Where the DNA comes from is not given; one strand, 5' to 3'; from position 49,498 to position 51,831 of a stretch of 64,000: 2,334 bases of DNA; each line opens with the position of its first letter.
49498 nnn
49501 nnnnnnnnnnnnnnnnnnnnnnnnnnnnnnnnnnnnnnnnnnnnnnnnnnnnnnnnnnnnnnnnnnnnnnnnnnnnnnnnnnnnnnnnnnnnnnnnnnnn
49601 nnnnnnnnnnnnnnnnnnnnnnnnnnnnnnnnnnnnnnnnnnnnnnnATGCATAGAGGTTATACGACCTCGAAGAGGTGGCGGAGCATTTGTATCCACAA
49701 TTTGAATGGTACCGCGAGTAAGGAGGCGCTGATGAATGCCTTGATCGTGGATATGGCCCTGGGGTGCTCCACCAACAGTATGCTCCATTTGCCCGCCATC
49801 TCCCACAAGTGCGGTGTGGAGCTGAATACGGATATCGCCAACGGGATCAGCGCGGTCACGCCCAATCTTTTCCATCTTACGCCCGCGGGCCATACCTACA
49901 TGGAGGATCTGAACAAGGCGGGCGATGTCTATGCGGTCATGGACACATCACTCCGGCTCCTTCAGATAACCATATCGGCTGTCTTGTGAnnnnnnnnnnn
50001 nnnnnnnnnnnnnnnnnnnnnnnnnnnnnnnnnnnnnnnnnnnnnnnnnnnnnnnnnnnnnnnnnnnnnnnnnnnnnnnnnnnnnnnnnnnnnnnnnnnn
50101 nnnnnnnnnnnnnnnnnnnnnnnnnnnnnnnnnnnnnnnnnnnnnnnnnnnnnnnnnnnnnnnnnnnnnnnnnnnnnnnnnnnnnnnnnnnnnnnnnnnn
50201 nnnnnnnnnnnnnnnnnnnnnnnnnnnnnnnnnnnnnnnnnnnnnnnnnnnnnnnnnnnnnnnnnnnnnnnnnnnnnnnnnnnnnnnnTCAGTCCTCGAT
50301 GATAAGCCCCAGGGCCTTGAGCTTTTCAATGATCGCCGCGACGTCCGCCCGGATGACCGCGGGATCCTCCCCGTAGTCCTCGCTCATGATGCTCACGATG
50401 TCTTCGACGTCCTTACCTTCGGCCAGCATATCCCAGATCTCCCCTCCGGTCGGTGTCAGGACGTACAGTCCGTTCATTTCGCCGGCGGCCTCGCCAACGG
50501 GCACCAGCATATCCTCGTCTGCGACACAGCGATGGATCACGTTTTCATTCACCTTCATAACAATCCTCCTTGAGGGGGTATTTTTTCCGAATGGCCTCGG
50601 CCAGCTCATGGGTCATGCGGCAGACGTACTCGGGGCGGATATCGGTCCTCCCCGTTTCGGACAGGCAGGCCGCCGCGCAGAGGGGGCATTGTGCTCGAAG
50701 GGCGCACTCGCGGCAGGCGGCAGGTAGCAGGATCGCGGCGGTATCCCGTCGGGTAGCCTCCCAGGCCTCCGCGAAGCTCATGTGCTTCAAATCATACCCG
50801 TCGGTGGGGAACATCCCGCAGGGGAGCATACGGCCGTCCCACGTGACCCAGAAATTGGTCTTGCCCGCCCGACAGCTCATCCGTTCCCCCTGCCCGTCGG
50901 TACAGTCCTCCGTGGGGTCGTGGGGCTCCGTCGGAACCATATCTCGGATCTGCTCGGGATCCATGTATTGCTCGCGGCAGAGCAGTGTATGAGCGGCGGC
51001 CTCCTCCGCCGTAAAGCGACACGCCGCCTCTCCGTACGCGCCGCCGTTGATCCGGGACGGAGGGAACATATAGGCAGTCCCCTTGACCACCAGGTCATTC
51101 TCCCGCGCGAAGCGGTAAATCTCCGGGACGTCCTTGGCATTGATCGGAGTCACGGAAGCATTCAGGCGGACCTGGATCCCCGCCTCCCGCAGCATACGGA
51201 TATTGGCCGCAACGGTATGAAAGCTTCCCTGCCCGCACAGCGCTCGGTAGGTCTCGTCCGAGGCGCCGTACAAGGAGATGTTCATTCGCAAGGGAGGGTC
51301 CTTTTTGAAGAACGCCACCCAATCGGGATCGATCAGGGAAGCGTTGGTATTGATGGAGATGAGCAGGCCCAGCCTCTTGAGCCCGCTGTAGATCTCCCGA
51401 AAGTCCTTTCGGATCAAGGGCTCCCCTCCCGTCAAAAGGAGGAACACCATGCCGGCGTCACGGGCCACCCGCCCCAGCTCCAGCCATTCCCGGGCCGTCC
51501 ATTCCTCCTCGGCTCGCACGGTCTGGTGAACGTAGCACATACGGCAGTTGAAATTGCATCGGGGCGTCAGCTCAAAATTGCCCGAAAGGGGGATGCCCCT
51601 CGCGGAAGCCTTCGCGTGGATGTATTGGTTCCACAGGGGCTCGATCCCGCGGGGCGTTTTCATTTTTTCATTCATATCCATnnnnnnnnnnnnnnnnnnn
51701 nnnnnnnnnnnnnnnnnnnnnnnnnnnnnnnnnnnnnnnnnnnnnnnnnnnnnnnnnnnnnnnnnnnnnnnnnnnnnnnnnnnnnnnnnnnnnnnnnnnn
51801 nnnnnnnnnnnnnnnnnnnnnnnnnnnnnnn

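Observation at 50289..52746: Compact radical-SAM/SPASM + PqqD + HprK-like + Cys-rich precursor cassette: candidate uncharacterised RiPP system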

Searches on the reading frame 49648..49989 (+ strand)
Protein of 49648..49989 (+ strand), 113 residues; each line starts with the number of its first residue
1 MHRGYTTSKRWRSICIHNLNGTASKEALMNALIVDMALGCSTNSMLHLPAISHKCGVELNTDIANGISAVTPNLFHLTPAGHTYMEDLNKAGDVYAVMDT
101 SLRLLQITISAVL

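Call 83: search_protein_families(library=pfam, proteins=[window:49648-49989:+], max_evalue=0.01)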
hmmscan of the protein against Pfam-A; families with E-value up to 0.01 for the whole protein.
window:49648-49989:+ (113 aa): 1 family
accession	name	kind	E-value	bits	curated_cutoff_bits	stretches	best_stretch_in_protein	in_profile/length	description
PF00920.27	ILVD_EDD_N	-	1.7e-23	83.7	27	1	23-102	217-296/316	Dihydroxy-acid/6-phosphogluconate dehydratase N-terminal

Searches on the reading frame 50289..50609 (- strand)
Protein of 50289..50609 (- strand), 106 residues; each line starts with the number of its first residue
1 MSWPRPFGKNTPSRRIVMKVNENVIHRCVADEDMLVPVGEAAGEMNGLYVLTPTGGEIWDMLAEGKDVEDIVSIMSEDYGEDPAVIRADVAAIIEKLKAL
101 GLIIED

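Call 3: search_protein_families(library=ncbifam, proteins=[window:50289-50609:-], max_evalue=0.1)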
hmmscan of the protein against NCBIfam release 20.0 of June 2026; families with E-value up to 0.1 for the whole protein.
window:50289-50609:- (106 aa): 7 families
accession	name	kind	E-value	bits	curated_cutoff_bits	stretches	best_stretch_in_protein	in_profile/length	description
NF033530.1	lasso_PqqD_Strm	exception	1.5e-07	31.6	70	1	49-103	24-78/78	lasso peptide biosynthesis PqqD family chaperone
NF033536.1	lasso_PqqD_Bac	exception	1.7e-07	31.3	80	1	48-103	31-86/88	lasso peptide biosynthesis PqqD family chaperone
TIGR04302.1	geo_PqqD_fam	equivalog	1.4e-06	28.7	100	1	44-103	45-100/102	GeoRSP system PqqD family peptide chaperone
TIGR04353.1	PqqD_rel_X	equivalog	0.00094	20.1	35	1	49-103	16-73/74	HPr-rel-A system PqqD family peptide chaperone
TIGR04248.1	SCM_PqqD_rel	equivalog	0.0081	16.4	100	1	48-102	26-80/84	SynChlorMet cassette protein ScmD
TIGR03859.1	PQQ_PqqD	equivalog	0.01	15.7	46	1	47-100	25-77/81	pyrroloquinoline quinone biosynthesis peptide chaperone PqqD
TIGR03147.1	cyt_nit_nrfF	exception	0.086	12.5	159.2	0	57-81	65-89/126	heme lyase NrfEFG subunit NrfF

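Call 4: search_protein_families(library=pfam, proteins=[window:50289-50609:-], max_evalue=0.1)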
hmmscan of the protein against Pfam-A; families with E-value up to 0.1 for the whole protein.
window:50289-50609:- (106 aa): 1 family
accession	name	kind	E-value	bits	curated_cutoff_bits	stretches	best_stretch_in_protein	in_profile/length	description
PF05402.18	PqqD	-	4.8e-16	59.3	23.4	1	35-103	4-67/67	Coenzyme PQQ synthesis protein D (PqqD)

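Call 71: search_solved_structures(query=window:50289-50558:-, max_evalue=1, show_alignments=2)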
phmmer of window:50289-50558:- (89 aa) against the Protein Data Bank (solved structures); distinct sequences matched with E-value up to 1: 10.
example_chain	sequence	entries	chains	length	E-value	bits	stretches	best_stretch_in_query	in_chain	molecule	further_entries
7awy_A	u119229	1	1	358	0.00019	24.9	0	28-46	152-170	Scone-R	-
5v1u_A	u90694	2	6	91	0.00054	23.4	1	1-79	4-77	TbiB1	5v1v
5sxy_A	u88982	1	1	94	0.29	14.7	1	45-79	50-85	Bifunctional coenzyme PQQ synthesis protein C/D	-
3wsu_A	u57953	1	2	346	0.35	14.4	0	42-85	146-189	Beta-mannanase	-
4y7e_A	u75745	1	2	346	0.38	14.4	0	42-85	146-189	Endoglucanase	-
9x90_B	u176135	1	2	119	0.45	14.1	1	28-78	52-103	Lasso peptide biosynthesis PqqD family chaperone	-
7eyo_A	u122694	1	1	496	0.57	13.8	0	11-53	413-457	Hyaluronoglucuronidase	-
8cuy_A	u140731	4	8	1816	0.58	13.7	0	22-50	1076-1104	Polyketide synthase PKS13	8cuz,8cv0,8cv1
7uk4_A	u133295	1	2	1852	0.62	13.7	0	22-50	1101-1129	Polyketide synthase PKS13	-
6jx3_B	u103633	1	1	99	0.65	13.6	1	30-86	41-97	TfuB1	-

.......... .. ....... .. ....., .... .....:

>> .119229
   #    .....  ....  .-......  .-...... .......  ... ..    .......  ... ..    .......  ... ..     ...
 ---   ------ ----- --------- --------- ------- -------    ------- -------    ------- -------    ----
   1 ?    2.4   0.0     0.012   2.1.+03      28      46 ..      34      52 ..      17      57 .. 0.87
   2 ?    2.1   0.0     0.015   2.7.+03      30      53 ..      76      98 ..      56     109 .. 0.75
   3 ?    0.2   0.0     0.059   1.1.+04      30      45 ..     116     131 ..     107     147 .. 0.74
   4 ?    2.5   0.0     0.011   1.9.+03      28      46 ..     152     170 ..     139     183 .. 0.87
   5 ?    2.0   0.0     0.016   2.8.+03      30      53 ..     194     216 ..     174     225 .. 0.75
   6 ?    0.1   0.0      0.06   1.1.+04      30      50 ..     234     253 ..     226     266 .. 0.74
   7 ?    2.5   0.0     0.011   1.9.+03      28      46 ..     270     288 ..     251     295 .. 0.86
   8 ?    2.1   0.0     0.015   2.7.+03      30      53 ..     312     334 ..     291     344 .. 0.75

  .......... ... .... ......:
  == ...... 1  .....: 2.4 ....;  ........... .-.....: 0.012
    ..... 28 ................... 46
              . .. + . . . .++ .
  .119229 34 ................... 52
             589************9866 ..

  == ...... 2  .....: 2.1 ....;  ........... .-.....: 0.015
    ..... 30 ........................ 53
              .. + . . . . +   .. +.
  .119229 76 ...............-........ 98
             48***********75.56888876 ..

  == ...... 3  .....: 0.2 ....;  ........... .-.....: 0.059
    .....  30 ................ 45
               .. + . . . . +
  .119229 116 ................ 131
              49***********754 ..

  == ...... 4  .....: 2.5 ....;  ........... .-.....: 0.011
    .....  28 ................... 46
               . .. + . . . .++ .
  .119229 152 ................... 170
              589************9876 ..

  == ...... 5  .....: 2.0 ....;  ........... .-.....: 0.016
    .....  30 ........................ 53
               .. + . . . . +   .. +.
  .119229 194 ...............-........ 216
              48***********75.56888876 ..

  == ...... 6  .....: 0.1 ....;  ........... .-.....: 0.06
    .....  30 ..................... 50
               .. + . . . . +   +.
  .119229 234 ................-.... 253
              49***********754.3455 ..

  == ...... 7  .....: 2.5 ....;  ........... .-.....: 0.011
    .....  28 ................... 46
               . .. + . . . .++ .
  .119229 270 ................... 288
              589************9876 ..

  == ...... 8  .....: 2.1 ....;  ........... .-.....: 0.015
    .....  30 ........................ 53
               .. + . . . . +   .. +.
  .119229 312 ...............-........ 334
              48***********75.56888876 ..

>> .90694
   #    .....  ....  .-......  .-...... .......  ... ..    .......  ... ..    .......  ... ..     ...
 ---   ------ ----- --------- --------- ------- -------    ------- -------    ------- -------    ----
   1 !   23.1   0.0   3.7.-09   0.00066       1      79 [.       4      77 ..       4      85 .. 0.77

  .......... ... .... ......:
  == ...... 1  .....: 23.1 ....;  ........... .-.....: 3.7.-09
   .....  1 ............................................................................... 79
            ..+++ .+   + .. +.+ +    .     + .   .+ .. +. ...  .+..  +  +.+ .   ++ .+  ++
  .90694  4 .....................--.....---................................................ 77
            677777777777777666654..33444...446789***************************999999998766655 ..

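Call 84: search_protein_families(library=padloc, proteins=[window:50289-50558:-], max_evalue=0.001)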
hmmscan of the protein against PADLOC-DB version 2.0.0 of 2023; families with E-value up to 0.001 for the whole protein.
window:50289-50558:- (89 aa): 0 families

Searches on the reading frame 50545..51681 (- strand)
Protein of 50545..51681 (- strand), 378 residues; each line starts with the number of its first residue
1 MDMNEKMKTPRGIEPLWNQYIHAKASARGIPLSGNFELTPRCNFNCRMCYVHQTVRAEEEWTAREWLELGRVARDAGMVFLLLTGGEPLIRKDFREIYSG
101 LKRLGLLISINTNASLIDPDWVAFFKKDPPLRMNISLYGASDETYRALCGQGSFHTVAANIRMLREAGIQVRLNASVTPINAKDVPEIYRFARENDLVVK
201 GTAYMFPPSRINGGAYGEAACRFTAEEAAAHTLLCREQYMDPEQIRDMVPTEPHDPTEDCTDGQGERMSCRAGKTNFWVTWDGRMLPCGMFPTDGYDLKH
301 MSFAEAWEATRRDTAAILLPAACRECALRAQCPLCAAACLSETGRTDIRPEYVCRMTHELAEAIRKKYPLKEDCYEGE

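Call 3: search_protein_families(library=ncbifam, proteins=[window:50545-51681:-], max_evalue=0.1)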
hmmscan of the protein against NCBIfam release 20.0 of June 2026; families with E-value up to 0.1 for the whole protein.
window:50545-51681:- (378 aa): 76 families (the best 25 are shown)
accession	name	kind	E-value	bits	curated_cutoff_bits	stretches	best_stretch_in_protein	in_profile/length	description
TIGR02668.1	moaA_archaeal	equivalog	2.7e-25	89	325.25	1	37-198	15-180/303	GTP 3',8-cyclase MoaA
TIGR04545.1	rSAM_ahbD_hemeb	equivalog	1.7e-24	86.9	500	1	36-344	4-326/339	heme b synthase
NF001199.0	PRK00164.2-1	equivalog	9.8e-22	77.5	231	1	37-200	17-183/308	GTP 3',8-cyclase MoaA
TIGR02666.1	moaA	equivalog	1.1e-21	77.2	284.05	1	38-200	16-188/336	GTP 3',8-cyclase MoaA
TIGR04250.1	SCM_rSAM_ScmE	equivalog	1.1e-21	77.1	400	1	31-193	2-166/358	SynChlorMet cassette radical SAM/SPASM protein ScmE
NF045574.1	sacti_mat_StsB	exception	2.5e-21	76.1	625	1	37-359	101-420/466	StsB family radical SAM/SPASM domain sactipeptide maturase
TIGR04055.1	rSAM_NirJ2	equivalog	6e-21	75.3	500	1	38-338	6-306/326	putative heme d1 biosynthesis radical SAM protein NirJ2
TIGR04053.2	TIGR04053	equivalog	2e-20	73.4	395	1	34-201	10-182/366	TIGR04053 family radical SAM/SPASM domain-containing protein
TIGR03962.1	mycofact_rSAM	equivalog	1.5e-19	70.4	265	1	31-195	11-176/339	mycofactocin radical SAM maturase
TIGR04303.1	GeoRSP_rSAM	equivalog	4.7e-19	69.1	400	1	31-196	4-168/325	GeoRSP system radical SAM/SPASM protein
TIGR04051.1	rSAM_NirJ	equivalog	6.2e-19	68.2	515.45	1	37-197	7-168/354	heme d1 biosynthesis radical SAM protein NirJ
TIGR04546.1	rSAM_ahbC_deAc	equivalog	9.4e-18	64.2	650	1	36-197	43-205/390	12,18-didecarboxysiroheme deacetylase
NF045646.2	rSAM_Se_TrsS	equivalog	1e-17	63.8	490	1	36-202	90-261/441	radical SAM (seleno)protein TrsS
TIGR02109.1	PQQ_syn_pqqE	equivalog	1.5e-17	63.6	381.35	1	29-289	4-258/358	pyrroloquinoline quinone biosynthesis protein PqqE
TIGR04054.1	rSAM_NirJ1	equivalog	3.7e-16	58.7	650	1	35-196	39-201/387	putative heme d1 biosynthesis radical SAM protein NirJ1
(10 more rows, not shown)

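Call 4: search_protein_families(library=pfam, proteins=[window:50545-51681:-], max_evalue=0.1)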
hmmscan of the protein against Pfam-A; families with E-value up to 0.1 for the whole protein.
window:50545-51681:- (378 aa): 3 families
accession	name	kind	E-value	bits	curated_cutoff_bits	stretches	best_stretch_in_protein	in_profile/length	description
PF04055.27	Radical_SAM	-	8.9e-26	91.5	29.5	1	37-192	2-166/166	Radical SAM superfamily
PF13353.11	Fer4_12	-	0.0015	19.2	22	1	42-95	15-68/137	4Fe-4S single cluster domain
PF13186.11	SPASM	-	0.0037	18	21.5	1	270-326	1-66/67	Iron-sulfur cluster-binding domain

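Call 29: search_solved_structures(query=window:50545-51681:-, max_evalue=0.001)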
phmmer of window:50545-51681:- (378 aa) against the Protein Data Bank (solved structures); distinct sequences matched with E-value up to 0.001: 16.
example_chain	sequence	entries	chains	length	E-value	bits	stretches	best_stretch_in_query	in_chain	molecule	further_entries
6efn_A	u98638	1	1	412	2.1e-11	46.6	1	13-190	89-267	Sporulation killing factor maturation protein SkfB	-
7vob_C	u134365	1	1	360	2.8e-08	36.3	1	38-194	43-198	Cytosylglucuronate decarboxylase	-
7voc_C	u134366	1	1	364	2.9e-08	36.3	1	38-194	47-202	Cytosylglucuronate decarboxylase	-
9dfu_A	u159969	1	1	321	9.2e-08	34.6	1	27-183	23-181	Radical SAM core domain-containing protein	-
9dfn_A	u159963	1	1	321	2.4e-07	33.3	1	27-183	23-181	Radical SAM core domain-containing protein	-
4k37_A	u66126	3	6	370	4.4e-07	32.4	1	40-197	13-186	Anaerobic sulfatase-maturating enzyme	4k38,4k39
4k36_A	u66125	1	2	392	5.5e-07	32.1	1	40-197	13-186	Anaerobic sulfatase-maturating enzyme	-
5v1q_A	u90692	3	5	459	5.8e-07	32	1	39-197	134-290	Radical SAM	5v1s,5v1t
1tv7_A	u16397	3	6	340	1.4e-06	30.7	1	36-201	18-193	Molybdenum cofactor biosynthesis protein A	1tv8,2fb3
2fb2_A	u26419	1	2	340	1.5e-06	30.6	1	36-200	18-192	Molybdenum cofactor biosynthesis protein A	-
7tol_A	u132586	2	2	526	9.1e-06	28.1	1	31-208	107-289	glycerol dibiphytanyl glycerol tetraether - macrocyclic archaeol synthase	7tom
6c8v_A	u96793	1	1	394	0.00018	23.8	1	35-113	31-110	Coenzyme PQQ synthesis protein E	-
6q2p_A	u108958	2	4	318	0.00027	23.2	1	24-165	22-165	Radical S-adenosyl methionine domain-containing protein 2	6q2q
5vsl_A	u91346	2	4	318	0.00027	23.2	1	24-165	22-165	Radical S-adenosyl methionine domain-containing protein 2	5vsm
9dfw_A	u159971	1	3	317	0.00074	21.8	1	28-123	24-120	Radical SAM core domain-containing protein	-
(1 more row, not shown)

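Call 84: search_protein_families(library=padloc, proteins=[window:50545-51681:-], max_evalue=0.001)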
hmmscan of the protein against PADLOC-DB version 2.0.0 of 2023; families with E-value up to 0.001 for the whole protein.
window:50545-51681:- (378 aa): 3 families
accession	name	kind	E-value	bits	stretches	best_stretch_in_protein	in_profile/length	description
PDLC02903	pVip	-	4e-17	60.5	1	35-184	3-152/257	Viperins not associated with kinases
PDLC02904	pVip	-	4.1e-13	47.5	1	32-183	3-155/262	Viperins associated with kinases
PDLC02905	pVip-kinase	-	1.3e-05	22.6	1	19-118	171-273/474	Viperin-kinase fusion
